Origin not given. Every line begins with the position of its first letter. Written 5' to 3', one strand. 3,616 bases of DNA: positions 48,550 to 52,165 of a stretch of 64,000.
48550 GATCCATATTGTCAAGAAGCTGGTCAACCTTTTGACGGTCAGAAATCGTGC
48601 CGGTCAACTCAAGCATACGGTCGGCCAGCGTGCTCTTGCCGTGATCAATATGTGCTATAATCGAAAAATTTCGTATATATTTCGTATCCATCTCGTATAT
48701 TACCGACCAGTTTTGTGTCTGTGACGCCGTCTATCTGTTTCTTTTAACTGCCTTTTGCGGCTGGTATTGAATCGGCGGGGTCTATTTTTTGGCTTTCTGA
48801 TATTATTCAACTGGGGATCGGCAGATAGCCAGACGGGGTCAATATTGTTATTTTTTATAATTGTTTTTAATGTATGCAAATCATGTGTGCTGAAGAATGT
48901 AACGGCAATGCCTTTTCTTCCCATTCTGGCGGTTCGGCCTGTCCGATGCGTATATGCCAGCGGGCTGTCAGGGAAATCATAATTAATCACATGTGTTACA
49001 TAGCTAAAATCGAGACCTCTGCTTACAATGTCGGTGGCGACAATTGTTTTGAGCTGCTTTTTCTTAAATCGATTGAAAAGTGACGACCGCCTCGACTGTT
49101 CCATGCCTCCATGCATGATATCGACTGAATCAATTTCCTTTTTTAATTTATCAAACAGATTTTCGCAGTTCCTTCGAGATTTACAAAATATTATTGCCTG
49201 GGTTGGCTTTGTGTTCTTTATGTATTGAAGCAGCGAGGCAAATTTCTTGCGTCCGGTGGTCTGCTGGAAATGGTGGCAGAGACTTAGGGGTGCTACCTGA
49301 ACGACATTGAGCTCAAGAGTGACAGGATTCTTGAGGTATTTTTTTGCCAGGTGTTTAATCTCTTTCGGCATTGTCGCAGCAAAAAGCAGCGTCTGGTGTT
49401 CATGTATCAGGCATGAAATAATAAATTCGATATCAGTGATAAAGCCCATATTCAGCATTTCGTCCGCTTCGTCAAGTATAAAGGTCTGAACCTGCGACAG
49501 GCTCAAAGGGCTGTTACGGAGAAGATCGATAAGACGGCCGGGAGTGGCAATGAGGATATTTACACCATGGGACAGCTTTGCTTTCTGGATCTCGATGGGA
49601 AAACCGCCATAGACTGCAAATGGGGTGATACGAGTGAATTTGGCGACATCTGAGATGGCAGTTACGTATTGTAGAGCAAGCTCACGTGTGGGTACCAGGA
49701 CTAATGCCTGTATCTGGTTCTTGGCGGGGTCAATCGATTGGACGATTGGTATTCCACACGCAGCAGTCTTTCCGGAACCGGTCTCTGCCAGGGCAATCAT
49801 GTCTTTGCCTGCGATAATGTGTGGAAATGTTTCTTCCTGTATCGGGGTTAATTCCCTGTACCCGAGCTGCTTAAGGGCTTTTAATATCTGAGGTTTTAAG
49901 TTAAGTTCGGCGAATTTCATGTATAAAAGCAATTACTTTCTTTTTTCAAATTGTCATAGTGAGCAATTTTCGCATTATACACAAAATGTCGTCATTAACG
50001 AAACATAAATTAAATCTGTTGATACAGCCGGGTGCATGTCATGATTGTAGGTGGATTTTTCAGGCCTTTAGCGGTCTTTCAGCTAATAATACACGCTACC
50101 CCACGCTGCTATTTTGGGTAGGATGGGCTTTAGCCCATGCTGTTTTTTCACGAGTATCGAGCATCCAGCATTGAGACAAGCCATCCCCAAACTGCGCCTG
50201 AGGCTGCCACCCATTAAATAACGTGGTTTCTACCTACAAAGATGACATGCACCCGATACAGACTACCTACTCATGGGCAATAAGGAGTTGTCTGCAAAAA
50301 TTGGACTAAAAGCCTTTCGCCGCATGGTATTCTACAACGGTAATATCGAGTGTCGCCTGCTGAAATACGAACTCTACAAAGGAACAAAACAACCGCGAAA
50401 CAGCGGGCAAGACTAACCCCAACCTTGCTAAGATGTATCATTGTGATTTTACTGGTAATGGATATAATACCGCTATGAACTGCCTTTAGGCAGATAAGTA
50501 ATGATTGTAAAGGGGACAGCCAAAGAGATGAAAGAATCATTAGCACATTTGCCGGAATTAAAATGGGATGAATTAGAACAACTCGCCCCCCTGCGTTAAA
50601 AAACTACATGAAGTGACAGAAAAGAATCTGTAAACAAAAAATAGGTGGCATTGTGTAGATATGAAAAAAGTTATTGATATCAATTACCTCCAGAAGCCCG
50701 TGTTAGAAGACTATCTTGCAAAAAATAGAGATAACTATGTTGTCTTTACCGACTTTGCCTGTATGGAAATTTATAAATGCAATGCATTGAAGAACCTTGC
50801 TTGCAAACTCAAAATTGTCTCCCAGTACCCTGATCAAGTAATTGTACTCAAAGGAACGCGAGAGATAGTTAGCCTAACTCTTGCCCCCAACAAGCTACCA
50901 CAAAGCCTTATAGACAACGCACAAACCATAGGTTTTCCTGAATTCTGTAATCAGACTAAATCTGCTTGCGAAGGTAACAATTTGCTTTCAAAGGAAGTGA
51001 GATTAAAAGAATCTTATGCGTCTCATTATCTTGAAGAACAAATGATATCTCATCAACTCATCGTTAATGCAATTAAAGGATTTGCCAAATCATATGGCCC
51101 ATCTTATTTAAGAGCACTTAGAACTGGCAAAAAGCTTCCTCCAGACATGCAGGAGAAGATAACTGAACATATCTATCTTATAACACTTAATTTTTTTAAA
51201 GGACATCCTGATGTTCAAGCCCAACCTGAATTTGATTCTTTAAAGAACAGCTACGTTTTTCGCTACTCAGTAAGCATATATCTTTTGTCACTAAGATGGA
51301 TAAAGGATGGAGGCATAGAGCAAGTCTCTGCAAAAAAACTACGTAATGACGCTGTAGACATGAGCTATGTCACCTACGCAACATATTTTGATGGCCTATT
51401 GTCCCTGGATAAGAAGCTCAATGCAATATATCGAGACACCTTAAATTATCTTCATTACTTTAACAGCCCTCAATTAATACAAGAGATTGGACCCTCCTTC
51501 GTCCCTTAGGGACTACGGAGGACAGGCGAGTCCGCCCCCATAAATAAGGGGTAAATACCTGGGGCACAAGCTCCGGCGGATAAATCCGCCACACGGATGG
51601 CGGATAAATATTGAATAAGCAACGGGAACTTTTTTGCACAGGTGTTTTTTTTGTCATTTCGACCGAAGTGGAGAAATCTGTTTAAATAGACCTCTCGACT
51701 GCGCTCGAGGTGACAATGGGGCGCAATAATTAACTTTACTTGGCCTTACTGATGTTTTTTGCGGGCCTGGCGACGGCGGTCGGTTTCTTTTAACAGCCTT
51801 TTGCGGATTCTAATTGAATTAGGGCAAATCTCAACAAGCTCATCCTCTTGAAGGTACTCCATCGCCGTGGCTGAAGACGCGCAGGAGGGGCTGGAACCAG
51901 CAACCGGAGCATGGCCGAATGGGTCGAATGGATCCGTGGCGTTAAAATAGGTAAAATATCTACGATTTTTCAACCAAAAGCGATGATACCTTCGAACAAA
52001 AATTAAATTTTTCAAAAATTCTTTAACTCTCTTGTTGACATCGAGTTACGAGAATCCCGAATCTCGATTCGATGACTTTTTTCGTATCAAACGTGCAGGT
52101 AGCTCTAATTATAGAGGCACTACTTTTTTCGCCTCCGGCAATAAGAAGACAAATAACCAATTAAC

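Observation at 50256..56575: The convergent rlmL-like/typA junction is present twice, each copy with different conflict-type cargo (variable hotspot caught in duplicate)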

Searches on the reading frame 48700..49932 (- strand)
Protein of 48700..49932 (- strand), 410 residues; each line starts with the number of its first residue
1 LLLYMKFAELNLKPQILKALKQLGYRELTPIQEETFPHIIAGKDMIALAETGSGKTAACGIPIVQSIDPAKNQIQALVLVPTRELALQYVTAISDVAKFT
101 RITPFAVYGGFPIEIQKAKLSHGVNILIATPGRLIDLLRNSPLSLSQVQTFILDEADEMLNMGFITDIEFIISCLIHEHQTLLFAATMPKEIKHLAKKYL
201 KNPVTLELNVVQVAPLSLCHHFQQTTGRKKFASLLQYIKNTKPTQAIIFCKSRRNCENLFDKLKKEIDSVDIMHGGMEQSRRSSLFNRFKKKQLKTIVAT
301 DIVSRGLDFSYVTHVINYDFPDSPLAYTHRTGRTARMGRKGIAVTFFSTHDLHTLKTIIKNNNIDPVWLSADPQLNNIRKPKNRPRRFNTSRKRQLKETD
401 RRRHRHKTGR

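Call 9: search_protein_families(library=pfam, proteins=[window:48700-49932:-], max_evalue=0.01)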
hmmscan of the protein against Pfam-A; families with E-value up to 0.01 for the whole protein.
window:48700-49932:- (410 aa): 4 families
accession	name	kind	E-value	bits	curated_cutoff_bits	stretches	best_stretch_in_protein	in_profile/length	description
PF00270.35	DEAD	-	2.7e-47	161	26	1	29-194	1-166/167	DEAD/DEAH box helicase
PF00271.37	Helicase_C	-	6.2e-29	100.9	23.5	1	230-338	2-110/110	Helicase conserved C-terminal domain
PF04851.21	ResIII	-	2.8e-06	27.8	22.5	1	43-162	24-140/164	Type III restriction enzyme, res subunit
PF13307.12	Helicase_C_2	-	0.00028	21.4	25.3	1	240-311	6-82/170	Helicase C-terminal domain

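Call 86: find_encoding_contigs(protein=window:48700-49920:-, flank=6000, max_places=10)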
Protein window:48700-49920:- (406 aa): no gene with exactly this product is on record in the collection.

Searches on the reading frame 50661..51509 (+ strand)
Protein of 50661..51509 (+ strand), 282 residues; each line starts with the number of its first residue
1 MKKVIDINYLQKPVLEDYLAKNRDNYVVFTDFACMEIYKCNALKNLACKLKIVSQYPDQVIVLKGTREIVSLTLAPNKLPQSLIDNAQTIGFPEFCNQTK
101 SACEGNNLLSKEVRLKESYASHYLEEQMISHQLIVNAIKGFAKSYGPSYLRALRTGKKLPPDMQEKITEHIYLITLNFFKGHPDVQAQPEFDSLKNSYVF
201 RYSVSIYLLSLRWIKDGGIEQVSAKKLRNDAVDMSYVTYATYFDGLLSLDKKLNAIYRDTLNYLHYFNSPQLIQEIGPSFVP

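Call 9: search_protein_families(library=pfam, proteins=[window:50661-51509:+], max_evalue=0.01)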
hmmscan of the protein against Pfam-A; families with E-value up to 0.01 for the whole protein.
window:50661-51509:+ (282 aa): 0 families

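Call 10: search_protein_families(library=padloc, proteins=[window:50661-51509:+], max_evalue=0.01)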
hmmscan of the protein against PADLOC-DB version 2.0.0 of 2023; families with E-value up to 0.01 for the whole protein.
window:50661-51509:+ (282 aa): 0 families

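Call 29: search_protein_families(library=ncbifam, proteins=[window:50661-51509:+], max_evalue=0.1)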
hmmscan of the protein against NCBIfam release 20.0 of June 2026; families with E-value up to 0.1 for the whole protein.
window:50661-51509:+ (282 aa): 0 families

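Call 30: find_homologous_proteins(query=window:50661-51509:+, max_evalue=0.001)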
Query window:50661-51509:+ (282 aa): 120 proteins with E <= 0.001 among 636 candidates.
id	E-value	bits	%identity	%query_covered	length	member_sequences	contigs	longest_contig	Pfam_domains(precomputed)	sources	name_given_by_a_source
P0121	1.4e-185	633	100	100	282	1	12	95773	-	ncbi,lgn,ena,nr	ncbi:MAG: hypothetical protein IIB56_18900 [Planctomycetes bacterium]|nr:hypothetical protein [Planc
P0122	7.6e-141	487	79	98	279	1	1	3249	-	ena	-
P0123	1.4e-136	473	79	98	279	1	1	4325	-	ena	-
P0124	1.9e-133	462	75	98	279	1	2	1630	-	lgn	-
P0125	4.3e-127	442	74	98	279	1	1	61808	-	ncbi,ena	-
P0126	6.1e-122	425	70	98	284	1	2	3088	-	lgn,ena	-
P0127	5.1e-121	422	70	98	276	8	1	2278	-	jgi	-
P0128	7.9e-120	418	71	98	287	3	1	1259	-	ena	-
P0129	5.9e-112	392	67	95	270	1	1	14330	-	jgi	jgi:hypothetical protein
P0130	6.2e-109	382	65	95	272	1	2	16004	-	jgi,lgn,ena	-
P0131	7.1e-108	379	67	95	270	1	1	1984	-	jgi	jgi:hypothetical protein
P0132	1.5e-107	377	70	86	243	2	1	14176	-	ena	-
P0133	1.7e-104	367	62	96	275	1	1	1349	-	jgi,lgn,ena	-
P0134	9.0e-104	365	63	96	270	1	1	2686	-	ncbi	-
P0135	2.6e-103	364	60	99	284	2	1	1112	-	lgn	-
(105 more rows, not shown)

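Call 31: find_encoding_contigs(protein=P0121, flank=10000, max_places=10)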
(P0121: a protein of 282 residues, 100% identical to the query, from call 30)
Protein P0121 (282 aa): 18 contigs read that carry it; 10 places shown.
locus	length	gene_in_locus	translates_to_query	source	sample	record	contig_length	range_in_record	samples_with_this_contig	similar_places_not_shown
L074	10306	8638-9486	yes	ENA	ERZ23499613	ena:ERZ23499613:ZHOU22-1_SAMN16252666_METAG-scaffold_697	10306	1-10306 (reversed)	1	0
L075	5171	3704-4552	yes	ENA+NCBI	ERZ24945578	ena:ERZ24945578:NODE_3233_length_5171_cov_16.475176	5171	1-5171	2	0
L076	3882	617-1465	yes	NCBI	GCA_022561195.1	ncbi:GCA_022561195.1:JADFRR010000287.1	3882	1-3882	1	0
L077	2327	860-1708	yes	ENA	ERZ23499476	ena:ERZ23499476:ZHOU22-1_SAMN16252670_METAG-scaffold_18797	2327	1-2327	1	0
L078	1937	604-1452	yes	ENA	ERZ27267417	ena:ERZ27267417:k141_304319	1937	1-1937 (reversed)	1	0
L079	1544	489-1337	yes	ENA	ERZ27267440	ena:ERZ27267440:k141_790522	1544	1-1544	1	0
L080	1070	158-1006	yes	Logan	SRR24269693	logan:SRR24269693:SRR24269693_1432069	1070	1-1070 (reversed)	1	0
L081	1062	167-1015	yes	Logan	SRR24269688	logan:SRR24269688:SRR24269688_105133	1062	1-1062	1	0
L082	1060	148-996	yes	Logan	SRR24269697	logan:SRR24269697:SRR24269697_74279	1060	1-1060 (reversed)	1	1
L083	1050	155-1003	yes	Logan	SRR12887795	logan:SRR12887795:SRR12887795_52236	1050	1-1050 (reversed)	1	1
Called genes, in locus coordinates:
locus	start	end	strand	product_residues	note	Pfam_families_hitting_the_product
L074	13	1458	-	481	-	PF02347:GDC-P, PF00266:Aminotran_5 (weak), PF21478:GcvP2_C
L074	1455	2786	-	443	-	PF02347:GDC-P, PF00266:Aminotran_5 (weak)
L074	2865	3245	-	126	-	PF01597:GCV_H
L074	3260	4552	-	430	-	PF01571:GCV_T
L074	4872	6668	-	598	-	PF00009:GTP_EFTU, PF10662:PduV-EutP (faint), PF03144:GTP_EFTU_D2, PF00679:EFG_C, PF06421:LepA_C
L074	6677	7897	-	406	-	PF00270:DEAD, PF04851:ResIII (weak), PF00271:Helicase_C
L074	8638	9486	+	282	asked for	-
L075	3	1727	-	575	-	?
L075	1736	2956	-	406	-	PF00270:DEAD, PF04851:ResIII (weak), PF00271:Helicase_C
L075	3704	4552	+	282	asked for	-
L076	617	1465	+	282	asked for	-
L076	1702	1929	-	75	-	PF21018:BipA_C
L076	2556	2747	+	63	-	-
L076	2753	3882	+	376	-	PF22020:RlmL_1st, PF02926:THUMP, PF01170:UPF0020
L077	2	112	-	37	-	?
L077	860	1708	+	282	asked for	-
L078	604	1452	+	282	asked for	-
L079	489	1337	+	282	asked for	-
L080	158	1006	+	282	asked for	-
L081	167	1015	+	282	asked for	-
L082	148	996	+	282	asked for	-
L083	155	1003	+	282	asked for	-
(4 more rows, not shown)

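Call 33: find_encoding_contigs(protein=P0125, flank=8000, max_places=3)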
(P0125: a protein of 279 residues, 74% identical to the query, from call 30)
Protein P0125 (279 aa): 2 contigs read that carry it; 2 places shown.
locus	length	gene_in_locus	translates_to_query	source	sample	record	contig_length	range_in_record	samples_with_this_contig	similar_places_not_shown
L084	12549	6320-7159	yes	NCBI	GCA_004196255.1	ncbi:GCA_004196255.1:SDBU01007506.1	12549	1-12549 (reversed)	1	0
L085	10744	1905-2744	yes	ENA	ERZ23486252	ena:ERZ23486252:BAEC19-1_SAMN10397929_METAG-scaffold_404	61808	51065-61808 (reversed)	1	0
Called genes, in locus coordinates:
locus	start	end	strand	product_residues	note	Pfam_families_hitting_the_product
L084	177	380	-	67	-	PF00313:CSD, PF08206:OB_RNB (weak)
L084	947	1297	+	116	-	-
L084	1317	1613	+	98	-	-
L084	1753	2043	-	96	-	PF22600:MTPAP-like_central (weak), PF01909:NTP_transf_2, PF18765:Polbeta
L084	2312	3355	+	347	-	PF01408:GFO_IDH_MocA, PF02894:GFO_IDH_MocA_C, PF22725:GFO_IDH_MocA_C3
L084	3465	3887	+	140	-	-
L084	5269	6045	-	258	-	PF13365:Trypsin_2 (weak)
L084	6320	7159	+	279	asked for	-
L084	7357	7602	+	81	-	-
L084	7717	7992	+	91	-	-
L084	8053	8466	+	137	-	PF02481:DNA_processg_A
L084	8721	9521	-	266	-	PF01435:Peptidase_M48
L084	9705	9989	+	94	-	-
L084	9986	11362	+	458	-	PF13375:RnfC_N, PF01512:Complex1_51K, PF10531:SLBB, PF13237:Fer4_10 (weak)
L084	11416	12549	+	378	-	?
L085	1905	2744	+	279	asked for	-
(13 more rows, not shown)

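Call 34: find_encoding_contigs(protein=P0123, flank=8000, max_places=3)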
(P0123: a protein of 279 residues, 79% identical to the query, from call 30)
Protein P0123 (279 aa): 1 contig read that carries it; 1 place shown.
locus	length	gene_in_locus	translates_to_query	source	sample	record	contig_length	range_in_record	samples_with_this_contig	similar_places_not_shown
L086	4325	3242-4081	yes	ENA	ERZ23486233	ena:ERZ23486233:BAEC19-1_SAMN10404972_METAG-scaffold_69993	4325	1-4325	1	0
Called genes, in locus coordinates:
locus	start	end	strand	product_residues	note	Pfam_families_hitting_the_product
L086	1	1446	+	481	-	?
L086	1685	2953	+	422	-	-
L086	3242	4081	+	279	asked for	-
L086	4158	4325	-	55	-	?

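Call 35: find_encoding_contigs(protein=P0122, flank=8000, max_places=3)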
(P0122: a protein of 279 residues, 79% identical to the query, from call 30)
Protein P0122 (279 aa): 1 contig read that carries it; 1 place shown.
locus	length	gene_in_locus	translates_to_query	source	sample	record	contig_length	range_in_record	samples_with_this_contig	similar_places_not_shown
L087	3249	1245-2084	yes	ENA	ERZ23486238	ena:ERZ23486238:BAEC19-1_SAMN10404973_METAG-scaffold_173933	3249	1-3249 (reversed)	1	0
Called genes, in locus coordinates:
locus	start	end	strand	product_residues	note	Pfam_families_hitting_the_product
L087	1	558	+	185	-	?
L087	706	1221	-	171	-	-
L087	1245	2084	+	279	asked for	-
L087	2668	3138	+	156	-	PF01791:DeoC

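Call 53: search_solved_structures(query=window:50661-51509:+, max_evalue=1)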
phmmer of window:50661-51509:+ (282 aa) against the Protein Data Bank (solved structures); distinct sequences matched with E-value up to 1: 2.
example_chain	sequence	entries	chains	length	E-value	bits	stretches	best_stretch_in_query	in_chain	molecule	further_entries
6m4j_A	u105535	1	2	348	0.15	15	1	80-181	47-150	SspA complex protein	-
2fur_A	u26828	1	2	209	0.97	12.4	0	142-207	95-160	hypothetical protein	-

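Call 70: predict_structure(alignment_id=A3)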
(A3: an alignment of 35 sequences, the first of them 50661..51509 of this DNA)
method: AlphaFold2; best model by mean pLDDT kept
length: 282 residues; sequences in the alignment: 35
mean_pLDDT: 89.3   pTM: 0.88
mean pLDDT of the five models: 89.3, 88.8, 88.7, 88.4, 87.8
residues with pLDDT >= 90: 167; 70-90: 102; 50-70: 8; < 50: 5
segments of 3 or more residues with pLDDT < 50: 278-282
pLDDT, mean of each block of 10 residues (from residue 1): 96 97 98 90 88 97 95 88 97 95 94 94 86 85 86 82 86 89 79 88 96 87 89 96 97 96 85 54 37
secondary structure, 60 per line:
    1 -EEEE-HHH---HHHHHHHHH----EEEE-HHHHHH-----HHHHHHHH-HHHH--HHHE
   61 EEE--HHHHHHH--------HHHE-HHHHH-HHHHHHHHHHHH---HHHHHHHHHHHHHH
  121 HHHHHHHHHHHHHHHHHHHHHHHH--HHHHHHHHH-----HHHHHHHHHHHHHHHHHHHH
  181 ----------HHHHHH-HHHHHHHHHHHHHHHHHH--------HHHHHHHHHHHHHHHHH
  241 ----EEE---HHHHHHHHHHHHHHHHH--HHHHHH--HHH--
elements in order: E2-5 H13-21 E26-29 H31-36 H42-49 H51-54 E60-63 H66-72 H86-90 H92-103 H107-144 H147-155 H161-180 H191-196 H198-215 H224-240 E245-247 H251-267 H270-275

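Call 74: fold_search(model_id=the predicted structure, library=pdb)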
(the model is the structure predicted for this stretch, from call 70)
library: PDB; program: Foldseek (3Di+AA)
matches with E <= 10: 94; with E <= 0.001: 0
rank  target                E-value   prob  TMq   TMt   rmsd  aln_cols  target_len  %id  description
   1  4nqi_C                1.4e+00  0.06  0.16  0.19  29.2       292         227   11  Structure of the N-terminal I-BAR domain (1-259) of D.Discoideum IBARa (released 2014-02-05)
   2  2efl                  1.4e+00  0.06  0.14  0.14  40.2       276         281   10  Crystal structure of the EFC domain of formin-binding protein 17 (released 2007-05-29)
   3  6ob2_B                1.5e+00  0.08  0.18  0.20  14.1       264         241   11  Crystal structure of wild-type KRAS (GMPPNP-bound) in complex with GAP-related domain (GRD) of neurofibromin (NF1) (released 2019-10-16)
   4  4okm_D                1.7e+00  0.04  0.13  0.12  19.9       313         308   10  Selinadiene Synthase apo and in complex with diphosphate (released 2014-06-11)
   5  2hww_C                1.9e+00  0.16  0.18  0.30  11.1       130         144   13  Structure of PIN domain of human SMG6 (released 2006-11-14)
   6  2v0o_A                2.0e+00  0.06  0.17  0.18  35.5       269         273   12  FCHO2 F-BAR domain (released 2007-06-26)
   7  7aam_B                2.0e+00  0.05  0.13  0.13  34.4       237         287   13  Crystal structure of the F-BAR domain of PSTIPIP1 bound to the CTH domain of the phosphatase LYP (released 2022-02-23)
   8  9lvb_A                2.1e+00  0.03  0.14  0.09  24.5       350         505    8  IAA-free AUX1 (released 2025-07-23)
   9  7vg4_C                2.2e+00  0.05  0.12  0.15  17.2       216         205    8  10,5-methenyltetrahydrofolate cyclohydrolase from Methylobacterium extorquens AM1 strain (released 2022-07-06)
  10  9uco_H                2.5e+00  0.05  0.17  0.18  20.9       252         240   10  Cryo-EM structure of ADGRE1-beta arrestin1-scFv30 complex (released 2026-04-08)
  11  8h27_B                2.7e+00  0.08  0.14  0.19  13.6       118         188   14  Crystal structure of MnmM from S. aureus complexed with SAM (2.04 A) (released 2023-01-25)
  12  1xdt_T                2.7e+00  0.04  0.13  0.08  16.2       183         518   10  COMPLEX OF DIPHTHERIA TOXIN AND HEPARIN-BINDING EPIDERMAL GROWTH FACTOR (released 1998-02-25)
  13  2v0o_B                2.7e+00  0.03  0.13  0.13  36.8       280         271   11  FCHO2 F-BAR domain (released 2007-06-26)
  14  8i3d_A                2.9e+00  0.03  0.17  0.11  29.1       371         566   13  Cryo-EM structure of abscisic acid transporter AtABCG25 (released 2023-09-13)
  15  8iwj_A                3.0e+00  0.02  0.14  0.08  26.6       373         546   10  ABCG25 Wild Type in Apo-state (released 2024-04-10)
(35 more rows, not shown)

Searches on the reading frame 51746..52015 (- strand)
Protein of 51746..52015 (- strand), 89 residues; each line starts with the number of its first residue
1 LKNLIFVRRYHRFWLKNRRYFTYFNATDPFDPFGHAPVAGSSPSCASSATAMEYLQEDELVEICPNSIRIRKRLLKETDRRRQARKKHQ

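Call 9: search_protein_families(library=pfam, proteins=[window:51746-52015:-], max_evalue=0.01)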
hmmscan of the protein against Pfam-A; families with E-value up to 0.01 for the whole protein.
window:51746-52015:- (89 aa): 1 family
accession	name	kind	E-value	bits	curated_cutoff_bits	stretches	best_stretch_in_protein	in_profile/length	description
PF21018.2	BipA_C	-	1.6e-07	31.5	23.8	1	49-76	82-109/110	TypA/BipA C-terminal domain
